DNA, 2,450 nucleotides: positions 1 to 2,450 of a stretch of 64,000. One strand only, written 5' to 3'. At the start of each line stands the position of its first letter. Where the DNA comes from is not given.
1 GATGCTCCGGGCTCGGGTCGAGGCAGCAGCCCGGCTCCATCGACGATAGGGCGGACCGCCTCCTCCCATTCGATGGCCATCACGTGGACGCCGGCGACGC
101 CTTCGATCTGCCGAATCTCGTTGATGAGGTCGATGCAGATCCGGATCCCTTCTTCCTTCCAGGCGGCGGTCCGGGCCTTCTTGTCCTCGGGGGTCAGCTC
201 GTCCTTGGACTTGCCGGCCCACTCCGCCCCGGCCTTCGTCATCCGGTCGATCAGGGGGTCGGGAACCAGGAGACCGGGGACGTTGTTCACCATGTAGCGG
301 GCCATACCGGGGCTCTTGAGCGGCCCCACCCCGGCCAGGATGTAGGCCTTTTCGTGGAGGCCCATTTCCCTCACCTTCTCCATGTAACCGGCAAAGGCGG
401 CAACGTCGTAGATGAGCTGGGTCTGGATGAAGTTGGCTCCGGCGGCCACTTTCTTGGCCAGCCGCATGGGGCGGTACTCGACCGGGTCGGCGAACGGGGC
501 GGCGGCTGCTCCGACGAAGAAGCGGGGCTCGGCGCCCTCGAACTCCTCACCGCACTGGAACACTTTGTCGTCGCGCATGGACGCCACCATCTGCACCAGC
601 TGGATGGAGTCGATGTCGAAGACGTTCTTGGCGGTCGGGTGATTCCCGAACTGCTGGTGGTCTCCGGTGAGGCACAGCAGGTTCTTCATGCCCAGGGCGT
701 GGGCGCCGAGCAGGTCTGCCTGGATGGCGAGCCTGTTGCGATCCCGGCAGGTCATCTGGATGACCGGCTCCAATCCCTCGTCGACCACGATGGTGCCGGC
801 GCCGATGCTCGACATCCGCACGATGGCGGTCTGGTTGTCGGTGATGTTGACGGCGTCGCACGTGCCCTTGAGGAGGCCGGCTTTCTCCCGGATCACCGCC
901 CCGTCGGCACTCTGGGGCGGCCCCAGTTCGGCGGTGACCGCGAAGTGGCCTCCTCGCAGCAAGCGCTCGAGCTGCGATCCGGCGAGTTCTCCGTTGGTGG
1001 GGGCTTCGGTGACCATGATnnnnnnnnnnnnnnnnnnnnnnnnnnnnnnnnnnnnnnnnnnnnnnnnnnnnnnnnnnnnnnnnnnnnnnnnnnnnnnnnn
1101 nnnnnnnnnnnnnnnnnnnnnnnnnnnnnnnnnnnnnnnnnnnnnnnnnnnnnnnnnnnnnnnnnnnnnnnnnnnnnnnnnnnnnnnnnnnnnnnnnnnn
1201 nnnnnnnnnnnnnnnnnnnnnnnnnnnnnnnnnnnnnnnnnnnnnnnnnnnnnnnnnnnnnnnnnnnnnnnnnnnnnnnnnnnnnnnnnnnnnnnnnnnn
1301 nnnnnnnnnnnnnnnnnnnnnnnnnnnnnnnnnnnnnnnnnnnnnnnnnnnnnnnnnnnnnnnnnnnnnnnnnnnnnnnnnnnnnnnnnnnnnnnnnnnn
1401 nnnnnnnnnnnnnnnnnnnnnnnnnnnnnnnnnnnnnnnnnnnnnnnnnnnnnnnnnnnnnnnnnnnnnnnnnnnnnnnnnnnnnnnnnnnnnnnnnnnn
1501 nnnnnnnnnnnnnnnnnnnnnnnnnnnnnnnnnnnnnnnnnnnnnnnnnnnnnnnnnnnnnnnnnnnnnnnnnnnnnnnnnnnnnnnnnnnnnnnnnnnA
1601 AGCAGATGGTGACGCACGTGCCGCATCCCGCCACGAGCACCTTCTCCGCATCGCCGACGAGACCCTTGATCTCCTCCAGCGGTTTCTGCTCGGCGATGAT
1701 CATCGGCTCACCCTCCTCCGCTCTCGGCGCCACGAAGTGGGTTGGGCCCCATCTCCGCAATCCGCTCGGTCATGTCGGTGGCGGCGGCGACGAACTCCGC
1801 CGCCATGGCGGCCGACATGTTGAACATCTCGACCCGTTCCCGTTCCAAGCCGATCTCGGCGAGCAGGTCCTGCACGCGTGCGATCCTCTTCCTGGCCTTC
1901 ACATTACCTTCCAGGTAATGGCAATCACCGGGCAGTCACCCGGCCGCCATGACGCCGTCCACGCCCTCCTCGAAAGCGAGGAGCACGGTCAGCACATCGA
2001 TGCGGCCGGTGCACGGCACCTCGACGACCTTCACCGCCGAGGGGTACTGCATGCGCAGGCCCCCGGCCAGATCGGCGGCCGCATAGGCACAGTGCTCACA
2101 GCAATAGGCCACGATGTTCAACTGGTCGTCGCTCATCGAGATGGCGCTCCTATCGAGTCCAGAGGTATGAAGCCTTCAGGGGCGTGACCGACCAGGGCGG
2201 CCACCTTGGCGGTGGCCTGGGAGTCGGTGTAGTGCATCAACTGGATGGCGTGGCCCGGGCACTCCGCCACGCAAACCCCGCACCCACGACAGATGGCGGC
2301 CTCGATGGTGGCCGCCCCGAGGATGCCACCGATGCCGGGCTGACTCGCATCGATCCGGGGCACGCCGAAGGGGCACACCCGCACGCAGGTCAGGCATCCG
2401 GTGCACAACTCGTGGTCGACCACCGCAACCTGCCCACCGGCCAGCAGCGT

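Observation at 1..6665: metF / metV-like / mvhD-like / giant HdrL-like operon: an HdrABC-free methylene-THF reductase module with a built-in NAD(P)H (GltD/NfnB-like) entry domain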

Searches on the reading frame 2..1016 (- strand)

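Call 7: search_protein_families(library=pfam, proteins=[window:2-1016:-], max_evalue=0.01)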
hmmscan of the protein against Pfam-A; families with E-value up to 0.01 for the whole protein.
window:2-1016:- (338 aa): 1 family
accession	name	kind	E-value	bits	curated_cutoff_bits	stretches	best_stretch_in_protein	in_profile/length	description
PF02219.23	MTHFR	-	2e-35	123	24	1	16-327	2-285/287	Methylenetetrahydrofolate reductase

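Call 8: search_protein_families(library=ncbifam, proteins=[window:2-1016:-], max_evalue=0.01)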
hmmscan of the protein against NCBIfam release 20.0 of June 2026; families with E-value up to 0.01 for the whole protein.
window:2-1016:- (338 aa): 4 families
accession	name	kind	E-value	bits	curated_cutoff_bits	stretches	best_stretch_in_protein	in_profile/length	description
NF006396.0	PRK08645.1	equivalog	1.2e-59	202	453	1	12-264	310-557/611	bifunctional homocysteine S-methyltransferase/methylenetetrahydrofolate reductase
TIGR00676.1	fadh2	equivalog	9.1e-20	71.1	293.7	1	48-326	24-272/275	methylenetetrahydrofolate reductase [NAD(P)H]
TIGR00677.1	fadh2_euk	equivalog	8.2e-18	64.7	310.05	1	76-332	54-279/281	methylenetetrahydrofolate reductase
NF006950.0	PRK09432.1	equivalog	0.0026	17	382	0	80-232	81-213/296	methylenetetrahydrofolate reductase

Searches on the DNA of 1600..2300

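Call 56: search_rna_families(source=window, start=1600, end=2300, threshold=evalue, max_evalue=10, show_alignments=2)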
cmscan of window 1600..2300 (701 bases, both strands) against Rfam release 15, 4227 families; matches with E-value up to 10: 3.
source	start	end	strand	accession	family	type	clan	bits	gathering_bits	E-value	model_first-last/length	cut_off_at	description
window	2199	2217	-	RF01388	isrD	Gene; sRNA;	-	15.6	37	2.9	27-45/51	no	isrD Hfq binding RNA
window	2000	2064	-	RF02127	GNAS-AS1_1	Gene; lncRNA;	-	14.7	45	9.3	1-105/105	no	GNAS antisense RNA 1 conserved region 1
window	1677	1811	+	RF02342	ar7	Gene; sRNA;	-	14.1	60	2.7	1-145/145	no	Alphaproteobacterial sRNA ar7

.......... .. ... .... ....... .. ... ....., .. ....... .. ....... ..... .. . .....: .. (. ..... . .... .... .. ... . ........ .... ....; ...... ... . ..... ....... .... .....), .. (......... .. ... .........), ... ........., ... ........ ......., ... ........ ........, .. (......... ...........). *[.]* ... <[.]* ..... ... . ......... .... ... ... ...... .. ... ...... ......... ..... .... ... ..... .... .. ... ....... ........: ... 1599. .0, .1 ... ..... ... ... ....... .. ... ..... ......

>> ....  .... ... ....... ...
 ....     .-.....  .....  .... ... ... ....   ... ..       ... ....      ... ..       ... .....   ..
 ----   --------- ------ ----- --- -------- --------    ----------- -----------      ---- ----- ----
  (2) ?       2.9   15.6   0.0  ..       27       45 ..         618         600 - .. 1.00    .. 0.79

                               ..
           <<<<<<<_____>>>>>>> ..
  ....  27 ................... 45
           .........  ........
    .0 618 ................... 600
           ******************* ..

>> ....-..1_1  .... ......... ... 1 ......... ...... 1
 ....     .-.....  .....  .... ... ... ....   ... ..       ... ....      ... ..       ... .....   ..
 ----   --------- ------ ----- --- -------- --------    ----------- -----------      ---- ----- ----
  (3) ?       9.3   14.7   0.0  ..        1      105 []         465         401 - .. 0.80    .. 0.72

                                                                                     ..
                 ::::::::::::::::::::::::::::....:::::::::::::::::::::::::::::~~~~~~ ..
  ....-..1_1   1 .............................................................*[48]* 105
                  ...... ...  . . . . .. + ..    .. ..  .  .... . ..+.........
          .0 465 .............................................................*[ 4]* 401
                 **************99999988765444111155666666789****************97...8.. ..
